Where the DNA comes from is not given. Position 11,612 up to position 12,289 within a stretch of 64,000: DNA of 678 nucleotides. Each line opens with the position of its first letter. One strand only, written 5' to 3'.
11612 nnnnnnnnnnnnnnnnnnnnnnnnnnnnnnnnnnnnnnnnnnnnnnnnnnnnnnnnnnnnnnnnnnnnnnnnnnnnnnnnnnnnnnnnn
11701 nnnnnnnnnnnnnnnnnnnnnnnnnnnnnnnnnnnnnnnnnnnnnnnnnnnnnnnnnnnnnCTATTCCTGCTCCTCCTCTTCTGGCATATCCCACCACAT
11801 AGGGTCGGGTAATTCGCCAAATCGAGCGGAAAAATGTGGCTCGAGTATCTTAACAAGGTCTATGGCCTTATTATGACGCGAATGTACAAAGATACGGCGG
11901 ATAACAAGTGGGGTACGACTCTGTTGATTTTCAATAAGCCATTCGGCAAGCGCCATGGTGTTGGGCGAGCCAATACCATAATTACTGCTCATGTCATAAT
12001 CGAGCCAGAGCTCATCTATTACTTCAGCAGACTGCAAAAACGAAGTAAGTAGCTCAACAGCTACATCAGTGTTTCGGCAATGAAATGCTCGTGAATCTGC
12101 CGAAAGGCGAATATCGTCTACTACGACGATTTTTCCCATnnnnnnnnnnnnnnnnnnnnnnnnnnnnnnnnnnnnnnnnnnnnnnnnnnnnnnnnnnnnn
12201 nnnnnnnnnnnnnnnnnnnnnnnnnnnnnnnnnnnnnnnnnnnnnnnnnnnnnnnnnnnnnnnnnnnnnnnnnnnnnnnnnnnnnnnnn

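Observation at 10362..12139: GC-rich five-gene minus-strand block headed by a stand-alone receiver-domain protein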

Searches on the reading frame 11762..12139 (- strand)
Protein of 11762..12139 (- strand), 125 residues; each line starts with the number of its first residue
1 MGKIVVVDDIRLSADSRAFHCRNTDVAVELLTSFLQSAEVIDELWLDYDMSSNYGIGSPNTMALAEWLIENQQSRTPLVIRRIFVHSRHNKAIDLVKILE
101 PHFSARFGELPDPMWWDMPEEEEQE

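Call 5: search_protein_families(library=pfam, proteins=[window:11762-12139:-], max_evalue=1)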
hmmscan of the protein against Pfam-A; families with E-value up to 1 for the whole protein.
window:11762-12139:- (125 aa): 1 family
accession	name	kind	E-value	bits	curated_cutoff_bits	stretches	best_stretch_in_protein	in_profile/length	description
PF20274.4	cREC_REC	-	1e-09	39.4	27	1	5-91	3-77/88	Cyclic-phosphate processing Receiver domain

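Call 6: search_protein_families(library=phrogs, proteins=[window:11762-12139:-], max_evalue=1)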
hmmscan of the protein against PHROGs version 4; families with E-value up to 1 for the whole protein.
window:11762-12139:- (125 aa): 1 family
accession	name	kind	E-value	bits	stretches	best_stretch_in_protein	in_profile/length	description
phrog_1479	-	unknown function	4.2e-08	34.5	1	2-92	5-92/124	-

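Call 7: search_protein_families(library=padloc, proteins=[window:11762-12139:-], max_evalue=1)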
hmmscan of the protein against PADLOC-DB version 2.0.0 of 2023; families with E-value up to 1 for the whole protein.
window:11762-12139:- (125 aa): 0 families

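Call 8: search_protein_families(library=ncbifam, proteins=[window:11762-12139:-], max_evalue=1)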
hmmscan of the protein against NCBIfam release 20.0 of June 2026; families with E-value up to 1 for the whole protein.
window:11762-12139:- (125 aa): 0 families

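Call 15: find_encoding_contigs(protein=window:11762-12139:-, flank=10000, max_places=10)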
Protein window:11762-12139:- (125 aa): 16 contigs read that carry it; 10 places shown.
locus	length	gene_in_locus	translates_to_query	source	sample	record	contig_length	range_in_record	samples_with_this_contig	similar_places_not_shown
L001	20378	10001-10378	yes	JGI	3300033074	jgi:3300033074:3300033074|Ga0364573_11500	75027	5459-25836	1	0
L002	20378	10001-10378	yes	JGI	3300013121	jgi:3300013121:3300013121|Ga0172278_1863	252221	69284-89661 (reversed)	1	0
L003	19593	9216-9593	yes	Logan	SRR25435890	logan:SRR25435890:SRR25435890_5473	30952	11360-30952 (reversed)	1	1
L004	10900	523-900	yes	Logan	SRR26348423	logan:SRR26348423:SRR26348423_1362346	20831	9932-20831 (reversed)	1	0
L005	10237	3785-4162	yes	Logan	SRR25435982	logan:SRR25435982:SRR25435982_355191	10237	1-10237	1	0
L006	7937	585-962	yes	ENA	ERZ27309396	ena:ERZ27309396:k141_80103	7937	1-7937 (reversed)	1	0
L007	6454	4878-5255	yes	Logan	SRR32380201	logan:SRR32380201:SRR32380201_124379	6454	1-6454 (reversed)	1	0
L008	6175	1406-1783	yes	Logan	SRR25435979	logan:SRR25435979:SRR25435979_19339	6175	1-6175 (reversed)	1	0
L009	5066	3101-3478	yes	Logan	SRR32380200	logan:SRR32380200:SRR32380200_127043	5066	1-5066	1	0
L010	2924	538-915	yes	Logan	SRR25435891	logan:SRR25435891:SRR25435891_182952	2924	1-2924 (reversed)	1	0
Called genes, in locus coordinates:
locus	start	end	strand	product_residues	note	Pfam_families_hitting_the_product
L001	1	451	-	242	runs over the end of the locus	PF00005:ABC_tran, PF13304:AAA_21 (faint)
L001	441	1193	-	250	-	PF00528:BPD_transp_1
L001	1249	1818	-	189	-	-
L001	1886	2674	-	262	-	PF01850:PIN (weak)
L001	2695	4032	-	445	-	PF18073:Zn_ribbon_LapB, PF13481:AAA_25, PF03796:DnaB_C (weak), PF06745:ATPase, PF23442:DUF7125, PF00004:AAA (weak), PF13479:AAA_24 (weak), PF13541:ChlI (weak)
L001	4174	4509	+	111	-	-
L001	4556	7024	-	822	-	PF02861:Clp_N, PF00004:AAA, PF17871:AAA_lid_9, PF00158:Sigma54_activat (weak), PF00004:AAA, PF07724:AAA_2, PF07728:AAA_5, PF10431:ClpB_D2-small, +9 more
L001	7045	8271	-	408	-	PF08529:NusA_N, PF00575:S1, PF13184:KH_NusA_1st, PF26594:KH_NusA_2nd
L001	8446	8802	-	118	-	PF02021:UPF0102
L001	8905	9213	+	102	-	-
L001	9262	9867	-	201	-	PF01351:RNase_HII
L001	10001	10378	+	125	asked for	PF20274:cREC_REC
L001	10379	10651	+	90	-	-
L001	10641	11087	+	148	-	-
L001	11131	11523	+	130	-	-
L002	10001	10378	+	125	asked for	PF20274:cREC_REC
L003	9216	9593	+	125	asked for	PF20274:cREC_REC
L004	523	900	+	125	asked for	PF20274:cREC_REC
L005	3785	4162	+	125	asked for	PF20274:cREC_REC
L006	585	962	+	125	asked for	PF20274:cREC_REC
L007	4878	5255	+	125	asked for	PF20274:cREC_REC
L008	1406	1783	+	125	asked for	PF20274:cREC_REC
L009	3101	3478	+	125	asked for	PF20274:cREC_REC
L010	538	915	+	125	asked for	PF20274:cREC_REC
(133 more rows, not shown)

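Call 16: find_homologous_proteins(query=window:11762-12139:-)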
Query window:11762-12139:- (125 aa): 13 proteins with E <= 0.001 among 20 candidates.
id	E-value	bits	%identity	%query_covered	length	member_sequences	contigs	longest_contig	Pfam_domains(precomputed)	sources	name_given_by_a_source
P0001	1.8e-78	278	100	100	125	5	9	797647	PF20274.5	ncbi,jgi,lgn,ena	ncbi:MAG: cyclic-phosphate processing receiver domain-containing protein [Candidatus Saccharibacteri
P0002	1.5e-66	240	89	98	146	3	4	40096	PF20274.5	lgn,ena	-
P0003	2.6e-57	210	74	100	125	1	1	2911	PF20274.5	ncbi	-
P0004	2.4e-54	200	72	92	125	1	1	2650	PF20274.5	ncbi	-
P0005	1.5e-45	172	64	98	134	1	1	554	PF20274.5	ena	-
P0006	2.1e-45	172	61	100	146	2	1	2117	PF20274.5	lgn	-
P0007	2.2e-45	171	63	98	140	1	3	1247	PF20274.5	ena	-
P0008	1.5e-44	169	62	98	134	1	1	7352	PF20274.5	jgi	jgi:hypothetical protein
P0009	6.2e-44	167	63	98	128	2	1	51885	PF20274.5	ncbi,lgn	-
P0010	9.0e-43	163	60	99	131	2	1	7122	PF20274.5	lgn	-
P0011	1.9e-42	162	61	93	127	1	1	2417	PF20274.5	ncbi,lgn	-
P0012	1.2e-40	156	58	99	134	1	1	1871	PF20274.5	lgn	-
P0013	1.1e-39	153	56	100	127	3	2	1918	PF20274.5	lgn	-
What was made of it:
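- On cREC (PF20274): All 13 homologues carry the same precomputed Pfam label (call 16).
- Pfam cREC_REC is above its curated cut-off (call 5), and NCBI gives the same name (call 16).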

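Call 17: find_encoding_contigs(protein=P0002, flank=8000, max_places=3)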
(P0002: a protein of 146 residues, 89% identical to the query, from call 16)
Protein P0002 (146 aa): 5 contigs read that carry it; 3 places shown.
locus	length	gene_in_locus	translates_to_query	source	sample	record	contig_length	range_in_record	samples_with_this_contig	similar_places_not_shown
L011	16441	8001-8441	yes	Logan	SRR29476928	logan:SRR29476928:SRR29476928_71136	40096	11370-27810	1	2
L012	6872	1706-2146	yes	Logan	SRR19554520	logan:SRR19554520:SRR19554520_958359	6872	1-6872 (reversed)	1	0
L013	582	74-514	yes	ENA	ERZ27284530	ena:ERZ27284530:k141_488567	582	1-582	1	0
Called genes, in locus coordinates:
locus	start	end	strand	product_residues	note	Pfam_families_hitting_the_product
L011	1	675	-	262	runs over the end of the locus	PF01850:PIN (weak)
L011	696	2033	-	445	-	PF18073:Zn_ribbon_LapB, PF13481:AAA_25, PF03796:DnaB_C (weak), PF06745:ATPase, PF23442:DUF7125 (weak), PF00004:AAA (weak), PF13479:AAA_24 (weak), PF13541:ChlI (weak)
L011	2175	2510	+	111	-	-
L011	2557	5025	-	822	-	PF02861:Clp_N, PF00004:AAA, PF17871:AAA_lid_9, PF00158:Sigma54_activat (weak), PF00004:AAA, PF07724:AAA_2, PF07728:AAA_5, PF10431:ClpB_D2-small, +8 more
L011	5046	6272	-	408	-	PF08529:NusA_N, PF00575:S1, PF13184:KH_NusA_1st, PF26594:KH_NusA_2nd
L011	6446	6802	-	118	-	PF02021:UPF0102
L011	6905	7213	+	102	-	-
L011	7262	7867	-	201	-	PF01351:RNase_HII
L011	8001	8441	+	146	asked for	PF20274:cREC_REC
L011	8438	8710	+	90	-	-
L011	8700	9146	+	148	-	-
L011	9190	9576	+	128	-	-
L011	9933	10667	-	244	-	PF01245:Ribosomal_L19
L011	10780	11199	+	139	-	-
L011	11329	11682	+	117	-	-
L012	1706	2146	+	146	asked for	PF20274:cREC_REC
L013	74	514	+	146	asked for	PF20274:cREC_REC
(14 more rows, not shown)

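Call 18: find_encoding_contigs(protein=P0009, flank=8000, max_places=3)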
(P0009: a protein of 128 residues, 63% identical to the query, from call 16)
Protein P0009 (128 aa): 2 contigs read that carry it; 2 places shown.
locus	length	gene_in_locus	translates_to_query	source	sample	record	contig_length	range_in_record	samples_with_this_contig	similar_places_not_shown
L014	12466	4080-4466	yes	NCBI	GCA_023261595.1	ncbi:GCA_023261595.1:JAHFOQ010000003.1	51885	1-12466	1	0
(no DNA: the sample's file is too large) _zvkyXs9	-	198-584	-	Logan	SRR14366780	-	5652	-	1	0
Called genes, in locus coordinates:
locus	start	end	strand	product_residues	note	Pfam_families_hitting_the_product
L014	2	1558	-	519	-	?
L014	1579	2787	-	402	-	PF08529:NusA_N, PF00575:S1, PF13184:KH_NusA_1st, PF26594:KH_NusA_2nd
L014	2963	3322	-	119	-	PF02021:UPF0102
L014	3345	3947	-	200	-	PF01351:RNase_HII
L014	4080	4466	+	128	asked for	PF20274:cREC_REC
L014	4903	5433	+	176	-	-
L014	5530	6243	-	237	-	PF01245:Ribosomal_L19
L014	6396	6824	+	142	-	-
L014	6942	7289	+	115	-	-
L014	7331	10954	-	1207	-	PF02811:PHP, PF07733:DNA_pol3_alpha, PF17657:DNA_pol3_finger, PF14579:HHH_6, PF01336:tRNA_anti-codon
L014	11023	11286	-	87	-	PF18910:DUF5665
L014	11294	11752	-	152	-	-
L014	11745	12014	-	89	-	-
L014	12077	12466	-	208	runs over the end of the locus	PF00924:MS_channel_2nd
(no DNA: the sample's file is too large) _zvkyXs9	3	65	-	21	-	?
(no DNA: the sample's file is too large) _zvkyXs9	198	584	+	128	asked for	PF20274:cREC_REC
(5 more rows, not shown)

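Call 19: find_encoding_contigs(protein=P0008, flank=8000, max_places=3)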
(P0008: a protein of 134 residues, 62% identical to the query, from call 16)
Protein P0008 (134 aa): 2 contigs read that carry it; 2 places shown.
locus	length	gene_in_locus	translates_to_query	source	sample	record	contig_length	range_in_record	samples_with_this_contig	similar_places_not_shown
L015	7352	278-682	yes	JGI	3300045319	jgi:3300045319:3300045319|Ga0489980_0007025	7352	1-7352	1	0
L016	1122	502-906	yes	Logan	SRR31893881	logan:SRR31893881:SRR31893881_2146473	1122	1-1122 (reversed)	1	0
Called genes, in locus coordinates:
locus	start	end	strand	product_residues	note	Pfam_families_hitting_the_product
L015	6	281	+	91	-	-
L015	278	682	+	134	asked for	PF20274:cREC_REC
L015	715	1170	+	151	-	-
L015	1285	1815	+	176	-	-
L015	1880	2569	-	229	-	PF01245:Ribosomal_L19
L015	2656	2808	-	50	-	-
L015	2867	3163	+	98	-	-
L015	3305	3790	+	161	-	-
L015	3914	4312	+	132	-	-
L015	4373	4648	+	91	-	-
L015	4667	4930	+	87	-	-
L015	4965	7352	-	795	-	PF07733:DNA_pol3_alpha, PF17657:DNA_pol3_finger, PF14579:HHH_6, PF01336:tRNA_anti-codon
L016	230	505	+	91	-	-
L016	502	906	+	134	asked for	PF20274:cREC_REC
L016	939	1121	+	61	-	?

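Call 23: search_solved_structures(query=window:11762-12139:-, max_evalue=10, show_alignments=2)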
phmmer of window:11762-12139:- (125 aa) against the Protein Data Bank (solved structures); distinct sequences matched with E-value up to 10: 1.
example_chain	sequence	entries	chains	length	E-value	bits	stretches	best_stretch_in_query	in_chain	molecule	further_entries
6gbh_C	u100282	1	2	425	1.3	12.3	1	51-79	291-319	HopQ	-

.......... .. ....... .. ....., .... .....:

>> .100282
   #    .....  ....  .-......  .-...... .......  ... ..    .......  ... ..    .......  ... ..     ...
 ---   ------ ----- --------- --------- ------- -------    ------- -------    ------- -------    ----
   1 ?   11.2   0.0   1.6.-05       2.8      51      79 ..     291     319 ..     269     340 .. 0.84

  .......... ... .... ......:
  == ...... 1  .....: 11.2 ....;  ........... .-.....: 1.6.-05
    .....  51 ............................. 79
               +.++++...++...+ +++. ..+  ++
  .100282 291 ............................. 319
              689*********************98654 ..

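Call 25: find_related_loci(query=A1, collection=genome_contigs, flank=6000)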
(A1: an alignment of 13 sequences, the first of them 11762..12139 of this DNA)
Query A1 (125 aa) in genome_contigs; peptide patterns used: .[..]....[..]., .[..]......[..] (x = any residue, [..] = any of these).
59 stretches matched a pattern; 8 encode a relative of the query (tblastn E <= 1e-3); 8 distinct loci.
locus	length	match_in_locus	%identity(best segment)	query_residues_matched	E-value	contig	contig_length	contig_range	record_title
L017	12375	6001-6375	99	1-125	7e-83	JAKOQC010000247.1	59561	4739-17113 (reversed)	MAG: bacterium isolate all_maxbin.105 k201_744531, whole genome shotgun sequence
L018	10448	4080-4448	63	1-123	2e-50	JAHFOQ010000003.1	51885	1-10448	MAG: bacterium isolate nzgw507 NODE_259_length_51886_cov_4.764242, whole genome shotgun sequence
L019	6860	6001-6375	56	1-125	2e-44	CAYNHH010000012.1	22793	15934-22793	MAG TPA_asm: uncultured Candidatus Saccharibacteria bacterium isolate SRP170004_co1_35 genome assembly, contig: NODE_341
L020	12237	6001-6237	37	2-87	1e-9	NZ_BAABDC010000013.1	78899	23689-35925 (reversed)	Terrabacter ginsenosidimutans strain JCM 17125 sequence13, whole genome shotgun sequence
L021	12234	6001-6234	33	4-87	2e-8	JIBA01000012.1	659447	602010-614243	Intrasporangiaceae bacterium URHB0013 N520DRAFT_scaffold00002.2_C, whole genome shotgun sequence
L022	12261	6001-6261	36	4-93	9e-7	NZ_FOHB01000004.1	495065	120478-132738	Pedococcus cremeus strain CGMCC 1.6963, whole genome shotgun sequence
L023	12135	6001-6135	49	5-50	1e-6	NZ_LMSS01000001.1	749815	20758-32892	Phycicoccus sp. Soil802 contig_1, whole genome shotgun sequence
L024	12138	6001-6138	46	4-50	8e-6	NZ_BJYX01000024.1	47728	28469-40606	Terrabacter aerolatus strain NBRC 106305 sequence24, whole genome shotgun sequence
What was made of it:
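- The motif scan found it in only 3 species-level representative genomes that appear to be Saccharibacteria, one named as such (call 25).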

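Call 33: search_dna_similar(query=window:11762-12139:-, collection=phages, mode=protein, max_evalue=0.001, max_rows=25)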
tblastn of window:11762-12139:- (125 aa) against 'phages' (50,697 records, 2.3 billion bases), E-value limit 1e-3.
No match.

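Call 34: search_dna_similar(query=window:11762-12139:-, collection=plasmids, mode=protein, max_evalue=0.001, max_rows=15)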
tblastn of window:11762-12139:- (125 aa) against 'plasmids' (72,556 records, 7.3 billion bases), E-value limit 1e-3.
No match.
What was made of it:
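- Closest known: cREC. Different: There is no BLAST-level match to any deposited phage or plasmid (calls 33, 34).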

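Call 35: find_related_loci(query=A1, collection=viral_contigs, flank=6000)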
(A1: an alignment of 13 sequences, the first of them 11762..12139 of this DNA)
Query A1 (125 aa) in viral_contigs; peptide patterns used: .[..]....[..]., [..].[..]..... (x = any residue, [..] = any of these).
56 stretches matched a pattern; 3 encode a relative of the query (tblastn E <= 1e-3); 3 distinct loci.
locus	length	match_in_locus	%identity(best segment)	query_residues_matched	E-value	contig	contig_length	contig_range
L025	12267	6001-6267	30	4-87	7e-6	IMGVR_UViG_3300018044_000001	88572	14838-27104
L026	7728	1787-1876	43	25-54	6e-5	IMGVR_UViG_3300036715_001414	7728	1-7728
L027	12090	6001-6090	43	25-54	6e-5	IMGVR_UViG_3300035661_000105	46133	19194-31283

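Call 43: search_protein_families(library=pfam, proteins=[L014:4903-5433:+, L015:1285-1815:+, L015:715-1170:+, L017:6642-7043:+, L019:6381-6731:+, L020:5974-6384:+], max_evalue=0.1)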
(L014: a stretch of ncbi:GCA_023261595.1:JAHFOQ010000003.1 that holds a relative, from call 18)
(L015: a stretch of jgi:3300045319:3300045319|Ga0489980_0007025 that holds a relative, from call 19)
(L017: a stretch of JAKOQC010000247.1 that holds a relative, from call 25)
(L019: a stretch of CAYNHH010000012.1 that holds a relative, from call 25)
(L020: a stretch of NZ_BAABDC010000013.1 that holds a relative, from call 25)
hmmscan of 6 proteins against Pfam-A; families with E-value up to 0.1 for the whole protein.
L014:4903-5433:+ (176 aa): 0 families

L015:1285-1815:+ (176 aa): 0 families

L015:715-1170:+ (151 aa): 1 family
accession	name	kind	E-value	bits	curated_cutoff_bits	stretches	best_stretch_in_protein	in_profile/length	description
PF19380.4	DUF5955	-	0.0091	16.8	27.1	1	116-146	14-44/88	Family of unknown function (DUF5955)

L017:6642-7043:+ (133 aa): 1 family
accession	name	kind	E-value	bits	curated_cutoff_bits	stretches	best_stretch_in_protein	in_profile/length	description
PF18450.7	zf_C2H2_6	-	0.017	15.5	39.2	1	69-77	5-13/28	Zinc Finger domain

L019:6381-6731:+ (116 aa): 0 families

L020:5974-6384:+ (136 aa): 1 family
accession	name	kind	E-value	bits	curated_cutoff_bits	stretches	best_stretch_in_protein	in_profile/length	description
PF20274.4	cREC_REC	-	1.2e-07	32.7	27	1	11-98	1-83/88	Cyclic-phosphate processing Receiver domain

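Call 72: find_related_loci(query=A1, collection=metagenome_contigs, flank=5000)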
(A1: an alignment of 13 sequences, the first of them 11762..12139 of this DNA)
Query A1 (125 aa) in metagenome_contigs; peptide patterns used: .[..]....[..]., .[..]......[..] (x = any residue, [..] = any of these).
100 stretches matched a pattern; 13 encode a relative of the query (tblastn E <= 1e-3); 13 distinct loci.
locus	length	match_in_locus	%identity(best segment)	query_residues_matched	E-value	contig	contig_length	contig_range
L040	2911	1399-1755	75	1-119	2e-60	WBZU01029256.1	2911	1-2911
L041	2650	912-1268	71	1-119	1e-57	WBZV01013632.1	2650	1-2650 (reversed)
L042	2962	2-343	69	6-119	1e-52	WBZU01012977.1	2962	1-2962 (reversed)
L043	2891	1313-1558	31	4-91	1e-7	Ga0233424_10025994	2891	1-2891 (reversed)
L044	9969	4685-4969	30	4-107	2e-7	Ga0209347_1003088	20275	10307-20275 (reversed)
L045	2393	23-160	37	41-87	1e-6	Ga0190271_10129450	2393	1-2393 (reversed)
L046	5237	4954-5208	33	1-87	3e-6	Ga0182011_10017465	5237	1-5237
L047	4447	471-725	33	1-87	4e-6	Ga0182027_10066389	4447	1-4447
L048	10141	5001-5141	40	5-50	4e-6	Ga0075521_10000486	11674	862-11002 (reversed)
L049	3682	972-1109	46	4-50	7e-6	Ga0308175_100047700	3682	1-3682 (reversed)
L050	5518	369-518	37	5-53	1e-5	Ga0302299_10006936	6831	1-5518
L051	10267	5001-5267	30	4-87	2e-5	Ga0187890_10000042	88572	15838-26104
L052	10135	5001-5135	43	5-50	2e-5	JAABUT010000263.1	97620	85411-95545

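Call 81: predict_structure(alignment_id=A1)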
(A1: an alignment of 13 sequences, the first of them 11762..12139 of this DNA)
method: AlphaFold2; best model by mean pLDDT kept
length: 125 residues; sequences in the alignment: 13
mean_pLDDT: 80.1   pTM: 0.76
mean pLDDT of the five models: 80.1, 78.7, 78.1, 76.5, 71.7
residues with pLDDT >= 90: 51; 70-90: 45; 50-70: 17; < 50: 12
segments of 3 or more residues with pLDDT < 50: 117-125
pLDDT, mean of each block of 10 residues (from residue 1): 83 76 88 91 89 61 90 85 88 91 88 49 42
secondary structure, 60 per line:
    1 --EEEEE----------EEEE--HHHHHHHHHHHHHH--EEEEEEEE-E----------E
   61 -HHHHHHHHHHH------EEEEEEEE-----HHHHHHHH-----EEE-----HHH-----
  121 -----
elements in order: E3-7 E18-21 H24-37 E40-47 H62-72 E79-86 H92-99 E105-107
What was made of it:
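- On cREC (PF20274): D8/D9 follow beta1 (residues 3-7) and D47 ends beta3 (40-47) (call 81).
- On Two-component receiver domain (PF00072, CheY-like): The model has no alpha1 (residues 8-17 are loop) and no alpha5 (call 81).
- The AF2 model has strands and helices in receiver order, with D8/D9 after beta1, D47 at the end of beta3 and S87 after beta4 (call 81).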
